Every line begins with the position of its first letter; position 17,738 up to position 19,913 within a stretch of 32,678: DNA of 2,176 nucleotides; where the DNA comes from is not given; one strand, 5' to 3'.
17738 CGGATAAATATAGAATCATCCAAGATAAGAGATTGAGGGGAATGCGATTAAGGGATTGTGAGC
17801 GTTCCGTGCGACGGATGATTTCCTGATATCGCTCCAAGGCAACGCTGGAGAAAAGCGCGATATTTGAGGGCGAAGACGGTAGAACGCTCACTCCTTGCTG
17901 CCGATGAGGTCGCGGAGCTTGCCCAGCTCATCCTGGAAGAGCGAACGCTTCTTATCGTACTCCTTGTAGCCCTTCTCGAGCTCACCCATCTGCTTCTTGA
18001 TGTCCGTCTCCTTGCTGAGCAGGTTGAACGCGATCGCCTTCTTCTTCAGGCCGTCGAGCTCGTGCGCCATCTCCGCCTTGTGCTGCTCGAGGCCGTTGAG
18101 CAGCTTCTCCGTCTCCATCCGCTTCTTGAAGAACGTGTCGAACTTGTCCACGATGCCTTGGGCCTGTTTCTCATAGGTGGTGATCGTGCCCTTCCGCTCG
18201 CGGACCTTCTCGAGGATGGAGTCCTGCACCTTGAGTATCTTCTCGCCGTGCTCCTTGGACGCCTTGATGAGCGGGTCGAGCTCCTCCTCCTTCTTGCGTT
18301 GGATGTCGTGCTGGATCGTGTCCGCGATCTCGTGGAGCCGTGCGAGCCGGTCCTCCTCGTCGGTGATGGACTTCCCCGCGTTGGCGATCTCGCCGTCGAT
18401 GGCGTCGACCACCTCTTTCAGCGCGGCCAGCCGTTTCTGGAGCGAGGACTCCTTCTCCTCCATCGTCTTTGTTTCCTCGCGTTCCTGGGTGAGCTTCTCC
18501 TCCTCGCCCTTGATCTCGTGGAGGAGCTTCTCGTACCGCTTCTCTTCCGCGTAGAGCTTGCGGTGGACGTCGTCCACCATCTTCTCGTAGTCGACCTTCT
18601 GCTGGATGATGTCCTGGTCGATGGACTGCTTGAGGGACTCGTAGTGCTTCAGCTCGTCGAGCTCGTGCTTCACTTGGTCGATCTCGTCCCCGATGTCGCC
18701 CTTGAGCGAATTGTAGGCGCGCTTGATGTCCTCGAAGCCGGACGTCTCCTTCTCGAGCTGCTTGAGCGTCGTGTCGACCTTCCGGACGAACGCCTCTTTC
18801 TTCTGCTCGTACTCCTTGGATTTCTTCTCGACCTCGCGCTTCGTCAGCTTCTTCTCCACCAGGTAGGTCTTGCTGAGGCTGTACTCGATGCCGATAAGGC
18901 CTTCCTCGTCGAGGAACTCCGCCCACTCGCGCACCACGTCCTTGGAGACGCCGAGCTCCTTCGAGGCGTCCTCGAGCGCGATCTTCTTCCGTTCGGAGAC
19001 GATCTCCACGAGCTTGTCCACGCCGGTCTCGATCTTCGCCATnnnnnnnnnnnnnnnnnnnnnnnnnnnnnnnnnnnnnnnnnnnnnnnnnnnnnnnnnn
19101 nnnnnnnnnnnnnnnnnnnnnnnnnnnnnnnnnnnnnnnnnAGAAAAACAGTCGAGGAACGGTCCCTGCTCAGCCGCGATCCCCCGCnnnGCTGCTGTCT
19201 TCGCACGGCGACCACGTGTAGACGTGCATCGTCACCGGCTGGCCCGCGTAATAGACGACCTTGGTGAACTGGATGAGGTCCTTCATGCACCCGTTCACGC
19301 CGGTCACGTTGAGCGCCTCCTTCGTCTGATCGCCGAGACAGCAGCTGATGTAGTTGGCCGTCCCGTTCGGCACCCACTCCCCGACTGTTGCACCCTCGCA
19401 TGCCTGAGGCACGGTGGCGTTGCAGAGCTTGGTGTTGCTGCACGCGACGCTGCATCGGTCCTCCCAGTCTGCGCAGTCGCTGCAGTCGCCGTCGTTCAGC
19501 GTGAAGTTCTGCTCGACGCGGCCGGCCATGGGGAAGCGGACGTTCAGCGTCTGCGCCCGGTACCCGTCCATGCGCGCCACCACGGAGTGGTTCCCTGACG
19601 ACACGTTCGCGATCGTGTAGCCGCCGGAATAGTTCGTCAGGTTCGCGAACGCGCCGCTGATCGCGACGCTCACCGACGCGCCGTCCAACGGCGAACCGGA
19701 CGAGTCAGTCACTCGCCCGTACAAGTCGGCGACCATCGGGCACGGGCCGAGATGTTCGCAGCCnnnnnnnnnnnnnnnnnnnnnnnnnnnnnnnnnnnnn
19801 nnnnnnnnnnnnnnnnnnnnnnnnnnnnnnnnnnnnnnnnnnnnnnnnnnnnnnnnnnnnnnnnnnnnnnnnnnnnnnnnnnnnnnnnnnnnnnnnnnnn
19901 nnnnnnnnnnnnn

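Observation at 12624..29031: Epd/Tad-like type IV filament locus with an accessory gene set not explained by known archaeal pilus or archaellum loci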

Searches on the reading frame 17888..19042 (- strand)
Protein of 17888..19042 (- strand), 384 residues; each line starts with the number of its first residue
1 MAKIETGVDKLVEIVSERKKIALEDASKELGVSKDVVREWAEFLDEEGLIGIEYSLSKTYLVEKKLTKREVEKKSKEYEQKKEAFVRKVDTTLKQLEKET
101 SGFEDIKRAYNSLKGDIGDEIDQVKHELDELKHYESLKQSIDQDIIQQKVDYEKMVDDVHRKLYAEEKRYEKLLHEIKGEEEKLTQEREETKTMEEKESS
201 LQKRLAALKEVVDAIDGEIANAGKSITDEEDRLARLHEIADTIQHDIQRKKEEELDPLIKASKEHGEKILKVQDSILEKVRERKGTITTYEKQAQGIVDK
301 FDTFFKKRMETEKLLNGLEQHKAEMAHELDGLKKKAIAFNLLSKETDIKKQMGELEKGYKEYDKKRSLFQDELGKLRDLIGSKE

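Call 7: search_protein_families(library=pfam, proteins=[window:17888-19042:-], max_evalue=0.01)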
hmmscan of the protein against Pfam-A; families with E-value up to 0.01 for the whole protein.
window:17888-19042:- (384 aa): 0 families

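Call 14: search_protein_families(library=ncbifam, proteins=[window:17888-19042:-], max_evalue=0.05)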
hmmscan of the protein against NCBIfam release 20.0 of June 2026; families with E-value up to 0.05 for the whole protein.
window:17888-19042:- (384 aa): 7 families
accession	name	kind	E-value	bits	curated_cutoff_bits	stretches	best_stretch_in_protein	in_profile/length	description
TIGR02168.1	SMC_prok_B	equivalog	6e-06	24.3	567.35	1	37-339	650-943/1181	chromosome segregation protein SMC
NF040878.1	SE1561_fam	subfamily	0.00016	21.6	40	0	196-218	3-25/46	SE1561 family protein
TIGR02169.1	SMC_prok_A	equivalog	0.00023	19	729.4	1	153-378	688-918/1165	chromosome segregation protein SMC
NF049872.2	cytotoxin_MakB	equivalog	0.0019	17.7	240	1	132-253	60-178/349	alpha-pore-forming cytotoxin subunit MakB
NF045487.1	ASRP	equivalog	0.0023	16.6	300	1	86-380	101-399/593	archaea-specific SMC-related protein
TIGR00833.1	actII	subfamily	0.0027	16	874.7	1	175-362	484-657/910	MMPL family RND transporter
TIGR04211.1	SH3_and_anchor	equivalog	0.0064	16.1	65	1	269-364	57-153/198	TIGR04211 family SH3 domain-containing protein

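Call 25: search_solved_structures(query=window:17888-19042:-, max_evalue=1)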
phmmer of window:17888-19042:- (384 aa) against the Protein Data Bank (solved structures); distinct sequences matched with E-value up to 1: 0.

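Call 28: find_homologous_proteins(query=window:17888-19042:-, max_evalue=0.001)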
Query window:17888-19042:- (384 aa): 100 proteins with E <= 0.001 among 8000 candidates.
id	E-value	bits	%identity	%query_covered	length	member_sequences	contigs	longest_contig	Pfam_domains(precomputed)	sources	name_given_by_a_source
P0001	5.5e-228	775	100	100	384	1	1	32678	-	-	-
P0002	8.8e-225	764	99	100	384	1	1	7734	-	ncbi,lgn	-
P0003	2.2e-173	595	75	99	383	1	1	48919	-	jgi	-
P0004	1.3e-170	586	76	100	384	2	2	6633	-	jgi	jgi:chromosome segregation ATPase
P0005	6.0e-168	577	73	99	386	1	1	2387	-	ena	-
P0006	5.7e-166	571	72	100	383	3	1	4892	-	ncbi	-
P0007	7.2e-166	570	73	99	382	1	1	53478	PF28002.1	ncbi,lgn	-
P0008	9.8e-166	570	73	99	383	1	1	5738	-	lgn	-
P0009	3.0e-163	562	72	100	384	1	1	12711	-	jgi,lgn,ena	-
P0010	1.4e-161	556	71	99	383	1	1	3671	-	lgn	-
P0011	1.4e-161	556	73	99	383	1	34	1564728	-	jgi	jgi:DNA repair exonuclease SbcCD ATPase subunit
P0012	3.5e-161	555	73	99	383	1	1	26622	-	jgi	jgi:DNA repair exonuclease SbcCD ATPase subunit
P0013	3.6e-161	555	71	99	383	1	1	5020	-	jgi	jgi:transposase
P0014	1.8e-159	549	73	99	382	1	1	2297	-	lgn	-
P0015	7.7e-158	544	71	99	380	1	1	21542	-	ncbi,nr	ncbi:hypothetical protein GOV07_01475 [Candidatus Woesearchaeota archaeon]|nr:hypothetical protein [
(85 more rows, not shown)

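Call 34: search_solved_structures(query=A1, max_evalue=1, show_alignments=2)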
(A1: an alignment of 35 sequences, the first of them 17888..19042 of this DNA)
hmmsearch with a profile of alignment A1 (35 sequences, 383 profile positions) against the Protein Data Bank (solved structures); distinct sequences matched with E-value up to 1: 268 (the best 60 are shown).
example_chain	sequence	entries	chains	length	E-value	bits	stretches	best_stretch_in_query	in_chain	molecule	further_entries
4lin_A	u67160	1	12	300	4.2e-07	32.5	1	150-287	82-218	Tail needle protein gp26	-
9ugr_A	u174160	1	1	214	3.1e-06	29.6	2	154-243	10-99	Syn-F4-Link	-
3vjf_A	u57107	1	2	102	2e-05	27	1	152-242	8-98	WA20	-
8qox_B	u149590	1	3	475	8.1e-05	25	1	153-247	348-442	Conserved membrane protein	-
4v6m_A0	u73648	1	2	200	0.00011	24.6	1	104-280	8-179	Apolipoprotein A-I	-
2ch7_B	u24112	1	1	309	0.00011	24.5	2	155-276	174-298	METHYL-ACCEPTING CHEMOTAXIS PROTEIN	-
3ja6_H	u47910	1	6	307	0.00011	24.5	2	155-276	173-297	Methyl-accepting chemotaxis protein 2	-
6pts_A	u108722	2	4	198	0.00012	24.4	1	104-277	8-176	Apolipoprotein A-I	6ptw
2msc_A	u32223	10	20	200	0.00012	24.4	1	104-277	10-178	Apolipoprotein A-I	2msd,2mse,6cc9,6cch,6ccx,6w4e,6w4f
1av1_A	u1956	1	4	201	0.00016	24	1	103-280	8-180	APOLIPOPROTEIN A-I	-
7zr2_A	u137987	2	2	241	0.00022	23.6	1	144-334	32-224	Spike protein S2',Chimeric protein mimic of SARS-CoV-2 Spike HR1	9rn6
2ch7_A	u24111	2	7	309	0.00022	23.5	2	155-276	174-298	METHYL-ACCEPTING CHEMOTAXIS PROTEIN | Methyl-accepting chemotaxis protein 2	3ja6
6kos_A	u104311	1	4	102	0.00035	22.9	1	152-242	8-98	SUWA (Super WA20)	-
3k2s_A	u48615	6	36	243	0.00065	22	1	103-280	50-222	Apolipoprotein A-I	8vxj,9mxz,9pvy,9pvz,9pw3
8ek4_A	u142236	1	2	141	0.00094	21.5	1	157-290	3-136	Ice-binding protein TIP-99a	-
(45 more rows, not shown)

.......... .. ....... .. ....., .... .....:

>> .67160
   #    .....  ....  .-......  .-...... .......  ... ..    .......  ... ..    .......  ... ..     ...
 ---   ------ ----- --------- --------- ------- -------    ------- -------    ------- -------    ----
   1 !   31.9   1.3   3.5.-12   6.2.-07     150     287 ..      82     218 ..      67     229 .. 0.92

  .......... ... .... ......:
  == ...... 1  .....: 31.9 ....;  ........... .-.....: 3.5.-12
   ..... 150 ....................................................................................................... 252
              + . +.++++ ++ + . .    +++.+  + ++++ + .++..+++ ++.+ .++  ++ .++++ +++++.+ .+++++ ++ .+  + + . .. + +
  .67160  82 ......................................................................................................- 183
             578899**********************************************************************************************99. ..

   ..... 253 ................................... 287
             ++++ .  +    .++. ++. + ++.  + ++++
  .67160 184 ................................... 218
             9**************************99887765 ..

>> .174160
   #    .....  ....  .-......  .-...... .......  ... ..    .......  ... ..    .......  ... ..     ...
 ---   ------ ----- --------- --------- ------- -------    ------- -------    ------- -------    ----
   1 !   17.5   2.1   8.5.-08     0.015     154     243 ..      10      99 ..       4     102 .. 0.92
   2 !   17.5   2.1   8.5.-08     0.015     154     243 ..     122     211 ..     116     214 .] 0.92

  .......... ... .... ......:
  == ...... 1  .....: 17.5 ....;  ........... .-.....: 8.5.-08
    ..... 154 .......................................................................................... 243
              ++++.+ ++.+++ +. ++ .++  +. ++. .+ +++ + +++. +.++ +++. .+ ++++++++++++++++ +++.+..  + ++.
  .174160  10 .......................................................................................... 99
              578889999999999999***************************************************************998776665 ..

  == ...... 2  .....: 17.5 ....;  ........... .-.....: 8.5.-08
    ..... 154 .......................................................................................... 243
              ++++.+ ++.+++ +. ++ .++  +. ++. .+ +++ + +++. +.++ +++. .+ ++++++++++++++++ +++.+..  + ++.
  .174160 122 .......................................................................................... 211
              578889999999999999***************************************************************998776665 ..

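Call 35: search_protein_families(library=pfam, alignment_id=A1, max_evalue=0.1)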
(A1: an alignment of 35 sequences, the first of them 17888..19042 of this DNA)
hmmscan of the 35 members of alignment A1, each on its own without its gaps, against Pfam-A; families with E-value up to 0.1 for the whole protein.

A. member 1, window:17888-19042:- (384 aa): 2 families
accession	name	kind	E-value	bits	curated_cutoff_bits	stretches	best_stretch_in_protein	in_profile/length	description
PF08220.18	HTH_DeoR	-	0.034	14.3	21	0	9-50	3-44/57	DeoR-like helix-turn-helix domain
PF13551.12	HTH_29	-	0.045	14.3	28.1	0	24-51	16-43/64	Winged helix-turn helix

B. families by the number of members that match (of 35 scanned): 92 families (the first 25 are shown)
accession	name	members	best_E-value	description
PF08220.18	HTH_DeoR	17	2.3e-05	DeoR-like helix-turn-helix domain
PF08279.18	HTH_11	11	0.00016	HTH domain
PF13551.12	HTH_29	10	0.0013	Winged helix-turn helix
PF13384.12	HTH_23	9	0.00066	Homeodomain-like domain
PF19187.6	HTH_PafC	9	0.0049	PafC helix-turn-helix domain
PF13412.12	HTH_24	8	2.4e-05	Winged helix-turn-helix DNA-binding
PF01047.28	MarR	8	0.00037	MarR family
PF04513.17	Baculo_PEP_C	7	1.1e-06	Baculovirus polyhedron envelope protein, PEP, C terminus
PF25212.1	HVO_A0114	7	0.0026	HVO_A0114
PF01381.28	HTH_3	6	0.0059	Helix-turn-helix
PF13518.12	HTH_28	5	0.00032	Helix-turn-helix domain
PF06009.19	Laminin_II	5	0.0014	Laminin Domain II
PF12728.13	HTH_17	5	0.0018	Helix-turn-helix domain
PF01325.25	Fe_dep_repress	4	0.00041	Iron dependent repressor, N-terminal DNA binding domain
PF11932.13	DUF3450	4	0.0016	Protein of unknown function (DUF3450)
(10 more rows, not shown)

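Call 45: predict_structure(alignment_id=A1)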
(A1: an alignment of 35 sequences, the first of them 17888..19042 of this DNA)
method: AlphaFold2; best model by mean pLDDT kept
length: 384 residues; sequences in the alignment: 35
mean_pLDDT: 74.8   pTM: 0.36
mean pLDDT of the five models: 74.8, 73.7, 71.1, 70.0, 67.1
residues with pLDDT >= 90: 1; 70-90: 309; 50-70: 62; < 50: 12
segments of 3 or more residues with pLDDT < 50: 1-4, 207-210
pLDDT, mean of each block of 10 residues (from residue 1): 60 77 84 84 76 74 65 72 80 77 75 72 70 74 80 82 82 86 85 76 51 59 75 77 76 72 76 75 70 71 76 82 84 74 59 81 85 80 50
secondary structure, 60 per line:
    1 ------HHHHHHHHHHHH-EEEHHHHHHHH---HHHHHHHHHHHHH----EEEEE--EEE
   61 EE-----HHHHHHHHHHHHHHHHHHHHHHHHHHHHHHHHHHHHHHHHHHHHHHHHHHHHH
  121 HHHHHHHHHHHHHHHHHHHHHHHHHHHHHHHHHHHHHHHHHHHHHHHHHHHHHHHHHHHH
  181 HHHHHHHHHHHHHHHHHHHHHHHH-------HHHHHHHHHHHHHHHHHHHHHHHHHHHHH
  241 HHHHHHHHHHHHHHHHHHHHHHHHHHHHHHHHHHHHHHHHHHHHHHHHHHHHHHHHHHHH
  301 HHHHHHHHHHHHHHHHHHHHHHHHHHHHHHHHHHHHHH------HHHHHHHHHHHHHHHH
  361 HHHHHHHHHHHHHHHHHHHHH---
elements in order: H7-18 E20-22 H23-30 H34-46 E51-55 E58-62 H68-204 H212-338 H345-381

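Call 74: fold_search(model_id=the predicted structure, library=pdb)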
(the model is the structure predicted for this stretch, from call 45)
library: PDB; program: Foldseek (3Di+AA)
matches with E <= 10: 982; with E <= 0.001: 0
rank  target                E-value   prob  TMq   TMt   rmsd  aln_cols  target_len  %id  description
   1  5aj0_BZ               1.3e-02  1.00  0.14  0.55   2.8        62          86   21  Cryo electron microscopy of actively translating human polysomes (POST state). (released 2015-05-20)
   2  6p4g_a                1.9e-02  1.00  0.14  0.66   2.7        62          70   21  Structure of a mammalian small ribosomal subunit in complex with the Israeli Acute Paralysis Virus IRES (Class 1) (released 2019-09-18)
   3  6xjf_A                1.9e-02  1.00  0.16  0.52   4.3        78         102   18  X-ray crystal structure of Pyrococcus furiosus general transcription factor TFE-alpha (SeMet labeled protein) (released 2020-07-08)
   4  6pco_B                2.0e-02  1.00  0.15  0.40   2.9        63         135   16  Mechanism for regulation of DNA binding of Bordetella bronchiseptica BpsR by 6-hydroxynicotinic acid (released 2019-11-06)
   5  7dvs_D                2.0e-02  1.00  0.14  0.47  13.8        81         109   23  Crystal structure of Apo (heme-free) PefR (released 2021-09-29)
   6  7dvu                  2.1e-02  1.00  0.16  0.40   4.7        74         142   23  Crystal structure of heme sensor protein PefR in complex with heme and cyanide (released 2021-09-29)
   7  9e6a_B                2.1e-02  0.99  0.14  0.21   6.4        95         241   17  Pseudomonas putida KT2440 IclR-type transcription factor (PP_2609) (released 2025-11-12)
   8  9ff3                  2.3e-02  1.00  0.15  0.32   4.4        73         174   16  The structure of delta-ScoC, a global regulator protein from Geobacillus kaustophilus T-1 (released 2025-06-04)
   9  7wze_Y                2.7e-02  1.00  0.15  0.34   4.8        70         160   13  Structure of Transcriptional regulator from Bacillus subtilis (strain 168) (released 2022-04-20)
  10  4kmf_A                2.9e-02  1.00  0.14  0.77   1.5        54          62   15  Crystal structure of Zalpha domain from Carassius auratus PKZ in complex with Z-DNA (released 2013-07-03)
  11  6o8k                  2.9e-02  1.00  0.15  0.53   7.1        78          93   17  Crystal Structure of apo and reduced Sulfide-responsive transcriptional repressor (SqrR) from Rhodobacter capsulatus. (released 2020-04-01)
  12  5jls                  2.9e-02  1.00  0.15  0.40   9.8        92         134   14  Crystal Structure of Adhesin competence repressor (AdcR) from Streptococcus pyogenes (C-terminally His tagged) (released 2017-05-03)
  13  2mh2_MODEL_1_A        3.2e-02  1.00  0.14  0.74   1.9        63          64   17  Structural insights into the DNA recognition and protein interaction domains reveal fundamental homologous DNA (released 2014-04-16)
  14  6az1_a                3.2e-02  1.00  0.15  0.64   4.8        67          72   22  Cryo-EM structure of the small subunit of Leishmania ribosome bound to paromomycin (released 2017-12-06)
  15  6kf4_G                3.2e-02  0.99  0.14  0.31   6.8        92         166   20  Cryo-EM structure of Thermococcus kodakarensis RNA polymerase (released 2020-07-01)
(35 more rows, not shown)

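Call 113: find_related_loci(query=A1, collection=metagenome_contigs, flank=7000)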
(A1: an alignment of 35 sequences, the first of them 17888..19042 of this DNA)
Query A1 (384 aa) in metagenome_contigs; peptide patterns used: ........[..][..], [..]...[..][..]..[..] (x = any residue, [..] = any of these).
502 stretches matched a pattern; 242 encode a relative of the query (tblastn E <= 1e-3); the best 80 are kept; 80 distinct loci.
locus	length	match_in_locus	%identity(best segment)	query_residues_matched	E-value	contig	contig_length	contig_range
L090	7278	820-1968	72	1-384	1e-180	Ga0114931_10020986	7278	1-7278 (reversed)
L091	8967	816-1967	72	1-384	6e-174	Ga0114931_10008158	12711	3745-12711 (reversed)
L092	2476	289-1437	69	1-383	4e-174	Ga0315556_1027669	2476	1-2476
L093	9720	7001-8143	56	1-381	2e-127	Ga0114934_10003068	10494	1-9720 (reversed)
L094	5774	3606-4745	49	1-380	1e-114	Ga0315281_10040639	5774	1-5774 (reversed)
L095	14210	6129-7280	47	1-384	4e-111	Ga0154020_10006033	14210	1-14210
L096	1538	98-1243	52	1-383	4e-118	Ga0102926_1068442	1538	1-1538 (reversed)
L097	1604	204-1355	48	1-384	2e-116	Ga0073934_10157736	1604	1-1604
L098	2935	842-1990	45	1-383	3e-111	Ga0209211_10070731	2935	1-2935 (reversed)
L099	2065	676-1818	45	4-384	1e-106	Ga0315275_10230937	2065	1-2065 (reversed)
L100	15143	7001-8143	46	4-384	4e-101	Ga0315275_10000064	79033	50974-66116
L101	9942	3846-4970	47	4-378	1e-99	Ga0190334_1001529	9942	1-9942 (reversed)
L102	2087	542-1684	43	4-384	5e-101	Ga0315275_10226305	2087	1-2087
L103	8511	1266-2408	42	4-384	8e-95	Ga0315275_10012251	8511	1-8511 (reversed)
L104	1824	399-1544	45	1-382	5e-100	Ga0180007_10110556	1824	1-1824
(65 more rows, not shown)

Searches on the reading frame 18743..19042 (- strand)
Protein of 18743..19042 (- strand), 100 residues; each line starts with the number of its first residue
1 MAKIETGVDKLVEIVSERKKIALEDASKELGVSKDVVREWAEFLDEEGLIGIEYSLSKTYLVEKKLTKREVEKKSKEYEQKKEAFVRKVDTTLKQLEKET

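Call 121: search_protein_representatives(protein=window:18743-19042:-)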
Query: 100 residues. Proteins with E-value up to 0.001 (for the whole library): 947; up to 1e-10: 276; up to 1e-30: 5. The best 150 are listed.
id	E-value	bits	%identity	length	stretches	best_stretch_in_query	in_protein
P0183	1.7e-33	130.7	70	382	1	1-100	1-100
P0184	8.3e-32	125.2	63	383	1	1-100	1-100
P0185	5.6e-31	122.6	63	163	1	3-100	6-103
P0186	8.9e-31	121.9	69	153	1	3-100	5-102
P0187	1.0e-30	121.8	64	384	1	3-100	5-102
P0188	2.0e-30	120.8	49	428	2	1-100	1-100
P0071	2.3e-29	117.4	64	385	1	3-100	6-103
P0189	8.5e-29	115.6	61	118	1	1-99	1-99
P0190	9.8e-29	115.4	47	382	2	1-99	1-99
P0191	1.2e-28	115.1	58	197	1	2-98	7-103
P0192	1.6e-28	114.8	64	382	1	4-99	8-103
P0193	2.1e-28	114.4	62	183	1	4-99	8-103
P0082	2.4e-28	114.2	61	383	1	1-100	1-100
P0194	2.6e-28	114.1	60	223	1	4-99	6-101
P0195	3.3e-28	113.7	60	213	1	3-99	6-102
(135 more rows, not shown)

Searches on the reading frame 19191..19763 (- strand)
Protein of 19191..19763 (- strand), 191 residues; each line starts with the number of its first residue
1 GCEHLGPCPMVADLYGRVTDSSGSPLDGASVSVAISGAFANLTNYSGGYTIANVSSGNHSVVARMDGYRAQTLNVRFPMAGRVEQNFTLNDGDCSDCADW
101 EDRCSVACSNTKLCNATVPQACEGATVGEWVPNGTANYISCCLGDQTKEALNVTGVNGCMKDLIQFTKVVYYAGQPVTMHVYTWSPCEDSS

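Call 112: find_related_loci(query=A9, collection=metagenome_contigs, flank=10000)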
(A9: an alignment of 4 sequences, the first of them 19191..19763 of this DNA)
Query A9 (191 aa) in metagenome_contigs; peptide patterns used: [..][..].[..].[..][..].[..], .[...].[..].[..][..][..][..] (x = any residue, [..] = any of these).
136 stretches matched a pattern, but none encodes a relative of the query by tblastn (E <= 1e-3).
